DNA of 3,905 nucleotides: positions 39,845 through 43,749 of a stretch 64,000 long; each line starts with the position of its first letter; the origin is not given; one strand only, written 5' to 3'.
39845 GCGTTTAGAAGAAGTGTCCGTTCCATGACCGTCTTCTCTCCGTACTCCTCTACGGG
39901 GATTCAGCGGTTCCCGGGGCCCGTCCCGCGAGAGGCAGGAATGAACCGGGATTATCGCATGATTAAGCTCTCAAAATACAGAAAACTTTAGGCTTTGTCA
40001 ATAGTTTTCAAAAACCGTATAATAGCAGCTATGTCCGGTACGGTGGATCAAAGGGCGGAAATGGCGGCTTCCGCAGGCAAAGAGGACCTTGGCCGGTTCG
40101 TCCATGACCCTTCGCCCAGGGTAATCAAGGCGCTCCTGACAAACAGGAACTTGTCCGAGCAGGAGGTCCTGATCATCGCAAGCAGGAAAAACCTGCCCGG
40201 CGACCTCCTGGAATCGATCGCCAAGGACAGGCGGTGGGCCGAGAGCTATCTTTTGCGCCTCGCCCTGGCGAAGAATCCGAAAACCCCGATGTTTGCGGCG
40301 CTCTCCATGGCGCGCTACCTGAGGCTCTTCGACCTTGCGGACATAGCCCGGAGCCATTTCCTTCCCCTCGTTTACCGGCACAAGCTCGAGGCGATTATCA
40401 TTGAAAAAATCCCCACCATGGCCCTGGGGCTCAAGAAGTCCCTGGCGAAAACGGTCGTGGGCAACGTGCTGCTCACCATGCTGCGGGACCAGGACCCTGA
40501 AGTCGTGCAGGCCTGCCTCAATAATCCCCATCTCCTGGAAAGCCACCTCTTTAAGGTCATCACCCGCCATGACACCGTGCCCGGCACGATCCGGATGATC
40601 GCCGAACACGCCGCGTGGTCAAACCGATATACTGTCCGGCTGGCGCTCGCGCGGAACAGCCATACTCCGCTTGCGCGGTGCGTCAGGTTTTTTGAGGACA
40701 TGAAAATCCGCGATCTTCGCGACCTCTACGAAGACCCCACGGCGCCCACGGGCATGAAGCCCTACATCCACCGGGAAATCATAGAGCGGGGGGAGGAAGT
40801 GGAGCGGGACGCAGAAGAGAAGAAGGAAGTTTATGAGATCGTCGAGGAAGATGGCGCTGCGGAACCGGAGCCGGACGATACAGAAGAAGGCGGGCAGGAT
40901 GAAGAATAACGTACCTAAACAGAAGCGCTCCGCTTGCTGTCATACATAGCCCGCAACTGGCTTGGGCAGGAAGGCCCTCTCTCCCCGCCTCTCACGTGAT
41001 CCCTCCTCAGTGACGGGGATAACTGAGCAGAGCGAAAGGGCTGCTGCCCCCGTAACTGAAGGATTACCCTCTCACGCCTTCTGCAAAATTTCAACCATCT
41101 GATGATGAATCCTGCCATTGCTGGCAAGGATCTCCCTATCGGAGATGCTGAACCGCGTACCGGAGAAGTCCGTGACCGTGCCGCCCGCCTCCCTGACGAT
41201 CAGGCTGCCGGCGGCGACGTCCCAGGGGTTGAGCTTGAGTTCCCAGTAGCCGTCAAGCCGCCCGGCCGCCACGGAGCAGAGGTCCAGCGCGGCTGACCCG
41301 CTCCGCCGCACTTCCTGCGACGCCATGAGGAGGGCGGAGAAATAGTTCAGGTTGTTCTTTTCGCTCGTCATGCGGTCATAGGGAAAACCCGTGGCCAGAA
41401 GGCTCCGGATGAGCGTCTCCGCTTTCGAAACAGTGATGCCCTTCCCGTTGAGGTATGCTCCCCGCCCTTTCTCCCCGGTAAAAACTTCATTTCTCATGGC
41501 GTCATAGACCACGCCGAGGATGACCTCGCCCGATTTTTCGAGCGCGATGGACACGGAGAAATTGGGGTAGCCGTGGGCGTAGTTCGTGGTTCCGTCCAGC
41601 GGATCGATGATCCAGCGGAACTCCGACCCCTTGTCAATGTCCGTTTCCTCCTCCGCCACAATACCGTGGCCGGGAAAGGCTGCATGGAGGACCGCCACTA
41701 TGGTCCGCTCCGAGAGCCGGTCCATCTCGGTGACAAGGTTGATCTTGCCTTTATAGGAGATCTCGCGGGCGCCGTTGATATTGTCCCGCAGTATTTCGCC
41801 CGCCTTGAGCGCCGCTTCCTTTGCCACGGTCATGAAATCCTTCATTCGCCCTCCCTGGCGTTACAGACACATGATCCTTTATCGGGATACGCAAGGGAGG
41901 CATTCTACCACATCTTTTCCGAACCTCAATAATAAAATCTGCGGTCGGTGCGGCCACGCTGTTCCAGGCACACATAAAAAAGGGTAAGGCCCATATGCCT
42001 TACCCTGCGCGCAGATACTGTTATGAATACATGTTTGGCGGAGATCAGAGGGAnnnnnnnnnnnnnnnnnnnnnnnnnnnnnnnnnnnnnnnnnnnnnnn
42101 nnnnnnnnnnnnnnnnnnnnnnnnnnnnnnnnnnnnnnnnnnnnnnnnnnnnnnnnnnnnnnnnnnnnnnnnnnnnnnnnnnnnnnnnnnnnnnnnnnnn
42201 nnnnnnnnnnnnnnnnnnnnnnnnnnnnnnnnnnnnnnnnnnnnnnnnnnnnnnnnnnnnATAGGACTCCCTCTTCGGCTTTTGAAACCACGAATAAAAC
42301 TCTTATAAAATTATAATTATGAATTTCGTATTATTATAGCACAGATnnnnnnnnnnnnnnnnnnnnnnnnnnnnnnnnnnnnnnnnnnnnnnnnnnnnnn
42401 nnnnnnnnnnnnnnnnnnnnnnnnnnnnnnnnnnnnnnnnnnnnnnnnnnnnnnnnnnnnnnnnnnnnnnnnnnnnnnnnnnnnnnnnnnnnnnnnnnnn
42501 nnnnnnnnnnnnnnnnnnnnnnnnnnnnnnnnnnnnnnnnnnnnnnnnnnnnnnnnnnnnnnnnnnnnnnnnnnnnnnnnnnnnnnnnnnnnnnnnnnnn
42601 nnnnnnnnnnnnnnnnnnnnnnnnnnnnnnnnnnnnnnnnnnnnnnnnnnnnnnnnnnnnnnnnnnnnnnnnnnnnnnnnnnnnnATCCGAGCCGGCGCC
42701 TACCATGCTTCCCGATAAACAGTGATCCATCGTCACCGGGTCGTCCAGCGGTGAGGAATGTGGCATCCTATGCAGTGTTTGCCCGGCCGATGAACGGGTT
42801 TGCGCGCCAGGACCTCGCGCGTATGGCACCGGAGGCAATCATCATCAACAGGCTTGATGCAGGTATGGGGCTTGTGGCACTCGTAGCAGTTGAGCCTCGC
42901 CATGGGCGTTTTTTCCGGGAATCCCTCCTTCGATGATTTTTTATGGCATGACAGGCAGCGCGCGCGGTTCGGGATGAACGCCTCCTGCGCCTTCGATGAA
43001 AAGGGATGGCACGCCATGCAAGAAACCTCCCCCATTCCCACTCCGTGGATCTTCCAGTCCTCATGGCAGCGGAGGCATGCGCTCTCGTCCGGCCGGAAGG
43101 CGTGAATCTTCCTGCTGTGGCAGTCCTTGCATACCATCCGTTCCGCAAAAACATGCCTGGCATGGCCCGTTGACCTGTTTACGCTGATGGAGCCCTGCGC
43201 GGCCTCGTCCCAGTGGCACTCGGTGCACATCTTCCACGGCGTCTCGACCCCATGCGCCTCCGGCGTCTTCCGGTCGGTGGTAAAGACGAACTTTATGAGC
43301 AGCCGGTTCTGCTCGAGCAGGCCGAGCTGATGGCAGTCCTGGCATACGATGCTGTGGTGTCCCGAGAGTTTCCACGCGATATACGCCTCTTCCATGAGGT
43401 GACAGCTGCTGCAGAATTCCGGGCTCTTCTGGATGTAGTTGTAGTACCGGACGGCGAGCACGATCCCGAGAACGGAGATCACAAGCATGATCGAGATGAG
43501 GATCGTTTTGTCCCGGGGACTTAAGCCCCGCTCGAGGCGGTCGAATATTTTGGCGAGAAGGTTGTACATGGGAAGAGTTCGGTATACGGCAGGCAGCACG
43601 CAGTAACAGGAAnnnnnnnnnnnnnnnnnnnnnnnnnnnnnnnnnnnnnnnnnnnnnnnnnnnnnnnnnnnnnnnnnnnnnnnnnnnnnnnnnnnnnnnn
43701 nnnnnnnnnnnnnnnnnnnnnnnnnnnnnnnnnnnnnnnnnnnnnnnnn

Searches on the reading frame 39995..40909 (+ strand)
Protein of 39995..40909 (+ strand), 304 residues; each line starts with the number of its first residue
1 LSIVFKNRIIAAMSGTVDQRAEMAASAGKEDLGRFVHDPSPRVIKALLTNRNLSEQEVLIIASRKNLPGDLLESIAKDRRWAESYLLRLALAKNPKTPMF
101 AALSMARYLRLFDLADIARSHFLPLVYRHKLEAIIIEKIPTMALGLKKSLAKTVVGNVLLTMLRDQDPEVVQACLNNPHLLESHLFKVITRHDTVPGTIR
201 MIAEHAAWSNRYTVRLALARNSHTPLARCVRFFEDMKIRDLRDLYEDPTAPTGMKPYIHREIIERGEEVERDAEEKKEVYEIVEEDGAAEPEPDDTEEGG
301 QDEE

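Call 53: search_protein_families(library=pfam, proteins=[window:39995-40909:+], max_evalue=0.01)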
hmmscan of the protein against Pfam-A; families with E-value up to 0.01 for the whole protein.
window:39995-40909:+ (304 aa): 1 family
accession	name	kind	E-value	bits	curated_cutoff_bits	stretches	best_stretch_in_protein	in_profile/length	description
PF01816.23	LRV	-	1e-06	29.2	21.6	0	212-227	1-16/26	Leucine rich repeat variant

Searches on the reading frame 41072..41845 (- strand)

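Call 53: search_protein_families(library=pfam, proteins=[window:41072-41845:-], max_evalue=0.01)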
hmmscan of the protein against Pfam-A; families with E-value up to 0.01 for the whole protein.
window:41072-41845:- (257 aa): 1 family
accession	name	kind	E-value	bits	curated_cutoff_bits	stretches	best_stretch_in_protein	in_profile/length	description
PF00459.30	Inositol_P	-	8.2e-74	248.9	27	1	4-255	5-267/271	Inositol monophosphatase family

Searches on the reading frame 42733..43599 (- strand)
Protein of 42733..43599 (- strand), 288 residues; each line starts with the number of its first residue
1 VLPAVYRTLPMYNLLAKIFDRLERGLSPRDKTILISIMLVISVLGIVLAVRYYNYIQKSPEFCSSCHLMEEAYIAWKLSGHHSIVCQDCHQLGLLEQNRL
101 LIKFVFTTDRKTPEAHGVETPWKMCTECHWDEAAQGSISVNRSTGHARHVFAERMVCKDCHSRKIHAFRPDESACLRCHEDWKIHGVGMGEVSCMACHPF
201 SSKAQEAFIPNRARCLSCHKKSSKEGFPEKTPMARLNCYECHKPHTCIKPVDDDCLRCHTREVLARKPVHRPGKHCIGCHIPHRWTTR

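Call 53: search_protein_families(library=pfam, proteins=[window:42733-43599:-], max_evalue=0.01)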
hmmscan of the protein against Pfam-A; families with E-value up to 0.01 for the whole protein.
window:42733-43599:- (288 aa): 3 families
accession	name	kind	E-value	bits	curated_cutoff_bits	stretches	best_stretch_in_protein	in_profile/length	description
PF14522.11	Cytochrome_C7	-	1.4e-09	38.1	24.8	1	123-180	14-67/67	Cytochrome c7 and related cytochrome c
PF14537.11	Cytochrom_c3_2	-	2.9e-07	31.3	25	1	191-260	6-79/79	Cytochrome c3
PF03264.19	Cytochrom_NNT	-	5.8e-06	26.6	24.1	1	31-90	5-72/174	NapC/NirT cytochrome c family, N-terminal region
